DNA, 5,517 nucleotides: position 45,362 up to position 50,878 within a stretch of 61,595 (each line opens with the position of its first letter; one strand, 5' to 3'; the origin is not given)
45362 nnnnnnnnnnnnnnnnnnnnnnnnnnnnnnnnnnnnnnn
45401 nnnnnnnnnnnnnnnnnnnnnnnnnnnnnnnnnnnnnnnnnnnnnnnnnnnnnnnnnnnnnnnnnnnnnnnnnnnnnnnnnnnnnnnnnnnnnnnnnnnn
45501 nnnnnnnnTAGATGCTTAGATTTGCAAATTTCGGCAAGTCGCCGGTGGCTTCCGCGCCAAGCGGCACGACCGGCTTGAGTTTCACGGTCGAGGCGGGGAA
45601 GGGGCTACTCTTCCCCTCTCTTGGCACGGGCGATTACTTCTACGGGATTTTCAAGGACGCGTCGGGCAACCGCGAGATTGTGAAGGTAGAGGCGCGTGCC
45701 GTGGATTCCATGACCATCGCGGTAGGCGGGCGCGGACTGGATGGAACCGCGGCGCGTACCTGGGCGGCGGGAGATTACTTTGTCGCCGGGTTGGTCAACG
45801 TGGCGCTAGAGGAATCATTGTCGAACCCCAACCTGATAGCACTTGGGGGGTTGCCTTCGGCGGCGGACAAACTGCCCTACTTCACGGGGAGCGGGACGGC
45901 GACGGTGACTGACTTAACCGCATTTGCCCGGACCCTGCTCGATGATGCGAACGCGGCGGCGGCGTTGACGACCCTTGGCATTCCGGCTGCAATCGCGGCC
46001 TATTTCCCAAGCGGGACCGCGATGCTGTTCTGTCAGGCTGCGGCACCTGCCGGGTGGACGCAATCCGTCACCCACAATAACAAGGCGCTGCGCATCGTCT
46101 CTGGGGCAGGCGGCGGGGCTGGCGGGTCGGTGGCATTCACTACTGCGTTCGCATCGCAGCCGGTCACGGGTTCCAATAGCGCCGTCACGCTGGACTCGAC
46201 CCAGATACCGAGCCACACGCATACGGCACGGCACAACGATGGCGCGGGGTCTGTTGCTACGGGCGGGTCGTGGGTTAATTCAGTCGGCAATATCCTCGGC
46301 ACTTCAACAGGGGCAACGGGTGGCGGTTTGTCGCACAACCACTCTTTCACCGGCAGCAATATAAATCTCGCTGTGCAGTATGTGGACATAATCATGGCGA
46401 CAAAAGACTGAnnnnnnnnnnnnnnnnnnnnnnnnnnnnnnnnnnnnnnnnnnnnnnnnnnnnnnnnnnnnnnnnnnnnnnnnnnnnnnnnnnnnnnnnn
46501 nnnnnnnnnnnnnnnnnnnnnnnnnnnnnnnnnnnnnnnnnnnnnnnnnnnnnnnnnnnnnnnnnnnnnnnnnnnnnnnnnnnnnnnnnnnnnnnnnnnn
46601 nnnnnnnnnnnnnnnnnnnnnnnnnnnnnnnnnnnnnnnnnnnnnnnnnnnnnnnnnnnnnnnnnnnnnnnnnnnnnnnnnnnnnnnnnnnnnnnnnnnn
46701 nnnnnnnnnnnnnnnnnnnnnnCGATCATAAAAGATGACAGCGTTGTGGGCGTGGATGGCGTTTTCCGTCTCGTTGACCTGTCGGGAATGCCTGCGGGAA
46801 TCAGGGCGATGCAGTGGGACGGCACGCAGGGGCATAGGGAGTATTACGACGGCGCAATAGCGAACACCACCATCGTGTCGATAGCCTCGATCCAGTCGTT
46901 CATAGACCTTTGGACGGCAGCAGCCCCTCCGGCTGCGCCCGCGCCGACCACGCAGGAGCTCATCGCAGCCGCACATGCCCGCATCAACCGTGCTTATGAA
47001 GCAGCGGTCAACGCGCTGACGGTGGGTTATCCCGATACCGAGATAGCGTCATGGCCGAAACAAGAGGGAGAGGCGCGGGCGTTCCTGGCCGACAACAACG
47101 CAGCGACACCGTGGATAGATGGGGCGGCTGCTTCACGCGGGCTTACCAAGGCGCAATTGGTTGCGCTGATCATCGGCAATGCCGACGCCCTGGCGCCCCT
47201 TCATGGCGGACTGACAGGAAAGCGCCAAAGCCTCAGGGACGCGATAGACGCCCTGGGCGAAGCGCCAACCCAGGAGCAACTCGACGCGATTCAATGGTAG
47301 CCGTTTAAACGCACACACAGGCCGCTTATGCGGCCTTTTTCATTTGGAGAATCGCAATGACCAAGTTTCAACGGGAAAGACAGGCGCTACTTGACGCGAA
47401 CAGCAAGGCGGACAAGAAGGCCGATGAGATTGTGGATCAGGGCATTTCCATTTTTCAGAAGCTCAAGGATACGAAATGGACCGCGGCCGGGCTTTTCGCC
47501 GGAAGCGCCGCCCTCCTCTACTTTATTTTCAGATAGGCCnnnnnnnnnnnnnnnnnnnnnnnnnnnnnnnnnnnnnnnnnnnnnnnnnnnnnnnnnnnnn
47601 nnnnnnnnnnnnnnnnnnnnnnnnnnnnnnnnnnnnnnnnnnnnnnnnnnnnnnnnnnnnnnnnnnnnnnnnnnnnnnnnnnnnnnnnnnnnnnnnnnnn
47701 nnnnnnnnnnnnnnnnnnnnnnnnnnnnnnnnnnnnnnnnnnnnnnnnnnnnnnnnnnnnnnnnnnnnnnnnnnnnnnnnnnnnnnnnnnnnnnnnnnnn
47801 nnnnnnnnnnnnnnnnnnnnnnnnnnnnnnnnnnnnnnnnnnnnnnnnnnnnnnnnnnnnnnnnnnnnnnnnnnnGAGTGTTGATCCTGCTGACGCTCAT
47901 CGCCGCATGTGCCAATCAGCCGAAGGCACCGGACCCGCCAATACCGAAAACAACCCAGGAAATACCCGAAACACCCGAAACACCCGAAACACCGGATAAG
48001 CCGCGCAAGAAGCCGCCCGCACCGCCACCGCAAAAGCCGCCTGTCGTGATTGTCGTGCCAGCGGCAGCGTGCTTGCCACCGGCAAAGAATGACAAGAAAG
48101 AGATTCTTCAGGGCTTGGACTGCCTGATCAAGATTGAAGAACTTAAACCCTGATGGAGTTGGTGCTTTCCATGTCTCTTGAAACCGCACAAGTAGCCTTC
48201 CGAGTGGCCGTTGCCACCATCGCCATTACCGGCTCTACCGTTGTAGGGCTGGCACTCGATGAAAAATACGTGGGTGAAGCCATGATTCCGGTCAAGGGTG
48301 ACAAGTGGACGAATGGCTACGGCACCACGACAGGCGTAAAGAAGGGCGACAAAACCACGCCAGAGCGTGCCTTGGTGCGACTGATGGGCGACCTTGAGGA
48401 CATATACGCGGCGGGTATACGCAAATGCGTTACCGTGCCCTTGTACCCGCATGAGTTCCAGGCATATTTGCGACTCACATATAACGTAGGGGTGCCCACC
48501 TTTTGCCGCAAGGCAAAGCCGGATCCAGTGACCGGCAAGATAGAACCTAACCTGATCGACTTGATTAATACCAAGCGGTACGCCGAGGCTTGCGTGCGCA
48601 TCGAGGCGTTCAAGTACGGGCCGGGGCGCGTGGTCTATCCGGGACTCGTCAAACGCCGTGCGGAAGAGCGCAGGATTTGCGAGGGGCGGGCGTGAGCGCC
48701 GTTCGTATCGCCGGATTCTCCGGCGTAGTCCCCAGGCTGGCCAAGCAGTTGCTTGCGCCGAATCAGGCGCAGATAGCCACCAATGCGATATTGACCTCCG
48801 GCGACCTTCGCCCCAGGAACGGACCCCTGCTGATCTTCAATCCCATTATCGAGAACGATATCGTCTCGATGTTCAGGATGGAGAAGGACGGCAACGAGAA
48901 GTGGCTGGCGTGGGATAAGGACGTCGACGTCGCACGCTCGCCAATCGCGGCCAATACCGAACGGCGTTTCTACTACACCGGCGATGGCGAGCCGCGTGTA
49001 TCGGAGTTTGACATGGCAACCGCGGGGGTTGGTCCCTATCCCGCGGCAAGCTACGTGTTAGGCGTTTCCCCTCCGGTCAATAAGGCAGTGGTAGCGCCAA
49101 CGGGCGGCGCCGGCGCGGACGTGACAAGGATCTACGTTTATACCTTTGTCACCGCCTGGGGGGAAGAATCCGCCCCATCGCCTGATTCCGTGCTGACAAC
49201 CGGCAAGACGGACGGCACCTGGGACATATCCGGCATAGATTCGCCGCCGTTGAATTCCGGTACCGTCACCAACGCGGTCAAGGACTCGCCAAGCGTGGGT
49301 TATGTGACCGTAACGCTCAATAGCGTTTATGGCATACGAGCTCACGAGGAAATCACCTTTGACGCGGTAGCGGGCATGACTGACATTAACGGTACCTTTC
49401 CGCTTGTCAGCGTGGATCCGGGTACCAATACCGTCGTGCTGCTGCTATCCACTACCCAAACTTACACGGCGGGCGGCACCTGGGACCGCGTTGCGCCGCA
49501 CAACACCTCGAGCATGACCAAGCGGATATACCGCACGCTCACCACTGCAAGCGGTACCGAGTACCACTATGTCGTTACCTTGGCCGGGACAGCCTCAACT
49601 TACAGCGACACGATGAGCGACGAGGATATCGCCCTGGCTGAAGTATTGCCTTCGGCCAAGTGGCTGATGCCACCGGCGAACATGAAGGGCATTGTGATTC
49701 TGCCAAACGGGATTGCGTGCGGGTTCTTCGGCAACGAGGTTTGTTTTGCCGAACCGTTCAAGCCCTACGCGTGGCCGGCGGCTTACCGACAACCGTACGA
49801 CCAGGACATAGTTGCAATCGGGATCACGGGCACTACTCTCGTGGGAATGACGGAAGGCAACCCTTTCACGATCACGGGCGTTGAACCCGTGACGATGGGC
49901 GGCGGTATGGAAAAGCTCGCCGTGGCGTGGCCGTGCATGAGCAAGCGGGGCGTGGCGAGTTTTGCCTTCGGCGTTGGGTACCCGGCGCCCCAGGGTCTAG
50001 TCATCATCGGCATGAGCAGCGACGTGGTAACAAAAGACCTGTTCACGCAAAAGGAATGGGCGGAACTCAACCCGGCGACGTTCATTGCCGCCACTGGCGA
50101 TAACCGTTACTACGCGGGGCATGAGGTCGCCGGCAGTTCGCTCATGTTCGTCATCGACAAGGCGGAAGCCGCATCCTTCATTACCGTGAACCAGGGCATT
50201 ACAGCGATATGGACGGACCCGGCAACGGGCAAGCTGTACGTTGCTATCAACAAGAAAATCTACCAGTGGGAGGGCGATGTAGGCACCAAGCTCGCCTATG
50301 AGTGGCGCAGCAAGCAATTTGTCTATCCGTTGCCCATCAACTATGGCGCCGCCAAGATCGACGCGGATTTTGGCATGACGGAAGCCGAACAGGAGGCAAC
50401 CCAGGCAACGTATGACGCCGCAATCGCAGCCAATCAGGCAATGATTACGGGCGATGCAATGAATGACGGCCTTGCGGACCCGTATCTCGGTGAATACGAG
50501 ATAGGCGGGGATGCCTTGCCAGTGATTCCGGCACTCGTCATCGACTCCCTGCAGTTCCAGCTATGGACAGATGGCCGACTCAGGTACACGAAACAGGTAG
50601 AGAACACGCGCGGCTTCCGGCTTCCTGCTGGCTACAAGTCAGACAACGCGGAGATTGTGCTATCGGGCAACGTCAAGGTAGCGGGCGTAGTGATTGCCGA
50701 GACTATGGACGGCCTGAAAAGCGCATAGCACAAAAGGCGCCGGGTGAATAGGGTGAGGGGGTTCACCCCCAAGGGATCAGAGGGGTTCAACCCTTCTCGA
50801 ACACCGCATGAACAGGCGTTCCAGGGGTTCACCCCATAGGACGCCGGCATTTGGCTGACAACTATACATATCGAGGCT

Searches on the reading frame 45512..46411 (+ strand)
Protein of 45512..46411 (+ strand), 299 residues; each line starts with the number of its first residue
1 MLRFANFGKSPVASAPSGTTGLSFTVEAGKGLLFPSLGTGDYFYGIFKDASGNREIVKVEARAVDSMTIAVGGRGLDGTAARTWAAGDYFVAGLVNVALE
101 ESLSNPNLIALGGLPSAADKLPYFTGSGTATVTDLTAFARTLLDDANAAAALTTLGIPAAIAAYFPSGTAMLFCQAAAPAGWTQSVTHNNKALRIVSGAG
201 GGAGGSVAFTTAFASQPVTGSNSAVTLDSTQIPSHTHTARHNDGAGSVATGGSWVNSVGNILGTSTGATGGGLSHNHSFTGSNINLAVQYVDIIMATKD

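Call 10: search_protein_families(library=phrogs, proteins=[window:45512-46411:+], max_evalue=0.001)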
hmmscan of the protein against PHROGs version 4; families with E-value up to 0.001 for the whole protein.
window:45512-46411:+ (299 aa): 10 families
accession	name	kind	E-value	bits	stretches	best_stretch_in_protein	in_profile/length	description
phrog_8469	-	tail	9e-18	65.6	1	2-259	3-216/303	tail fiber protein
phrog_24607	-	tail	6.8e-12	45.6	1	49-167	39-164/674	tail protein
phrog_2631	-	tail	1.2e-11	44.9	1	106-191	424-507/644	tail fiber protein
phrog_2097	-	tail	3.9e-10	40.1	1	14-153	83-203/644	tail fiber protein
phrog_11303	-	tail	4.4e-08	34.3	1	96-163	84-152/231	tail fiber protein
phrog_36707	-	tail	6e-08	33.8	1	95-200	106-214/288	tail fiber protein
phrog_30299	-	tail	9.8e-07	29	1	4-90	5-87/425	tail fiber protein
phrog_454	-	tail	1.1e-05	24.8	1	108-157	440-489/1376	tail fiber protein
phrog_25788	-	tail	2.1e-05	24.4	1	5-89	270-350/603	tail fiber protein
phrog_1197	-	tail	0.00065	19.8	1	118-234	336-447/715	tail protein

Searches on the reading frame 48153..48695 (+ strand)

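Call 65: search_protein_families(library=pfam, proteins=[window:48153-48695:+], max_evalue=0.01)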
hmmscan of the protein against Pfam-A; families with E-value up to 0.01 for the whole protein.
window:48153-48695:+ (180 aa): 1 family
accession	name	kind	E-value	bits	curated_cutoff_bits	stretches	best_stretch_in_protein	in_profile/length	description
PF00959.24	Phage_lysozyme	-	8.6e-21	75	22.3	1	49-172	15-125/125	Phage lysozyme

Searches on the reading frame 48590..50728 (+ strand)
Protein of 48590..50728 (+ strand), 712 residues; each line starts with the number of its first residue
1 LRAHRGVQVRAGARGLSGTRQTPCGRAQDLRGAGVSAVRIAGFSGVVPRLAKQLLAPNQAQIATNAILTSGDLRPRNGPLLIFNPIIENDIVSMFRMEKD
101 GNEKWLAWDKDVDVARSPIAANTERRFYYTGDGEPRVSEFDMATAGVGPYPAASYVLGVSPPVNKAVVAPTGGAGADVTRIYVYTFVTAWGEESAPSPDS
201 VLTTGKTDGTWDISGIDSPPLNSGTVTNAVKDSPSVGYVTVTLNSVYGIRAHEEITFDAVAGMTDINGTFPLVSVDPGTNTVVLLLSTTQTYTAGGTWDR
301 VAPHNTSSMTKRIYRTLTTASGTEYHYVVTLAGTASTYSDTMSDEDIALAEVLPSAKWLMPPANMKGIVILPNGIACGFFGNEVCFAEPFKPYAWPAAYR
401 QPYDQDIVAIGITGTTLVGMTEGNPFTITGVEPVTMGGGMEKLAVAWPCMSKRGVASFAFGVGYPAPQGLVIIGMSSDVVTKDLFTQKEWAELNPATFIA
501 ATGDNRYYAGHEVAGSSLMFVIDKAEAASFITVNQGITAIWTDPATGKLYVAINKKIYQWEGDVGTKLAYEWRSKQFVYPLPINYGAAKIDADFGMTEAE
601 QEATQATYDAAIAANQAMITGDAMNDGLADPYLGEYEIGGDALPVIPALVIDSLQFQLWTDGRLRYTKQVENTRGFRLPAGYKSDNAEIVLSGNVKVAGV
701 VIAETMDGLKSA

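Call 10: search_protein_families(library=phrogs, proteins=[window:48590-50728:+], max_evalue=0.001)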
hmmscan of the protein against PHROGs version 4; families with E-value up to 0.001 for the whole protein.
window:48590-50728:+ (712 aa): 2 families
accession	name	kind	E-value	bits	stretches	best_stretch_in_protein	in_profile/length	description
phrog_511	-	head and packaging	5.7e-154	515.6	1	30-711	314-860/862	internal virion protein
phrog_17680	-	unknown function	6.9e-45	155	2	38-211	4-180/356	-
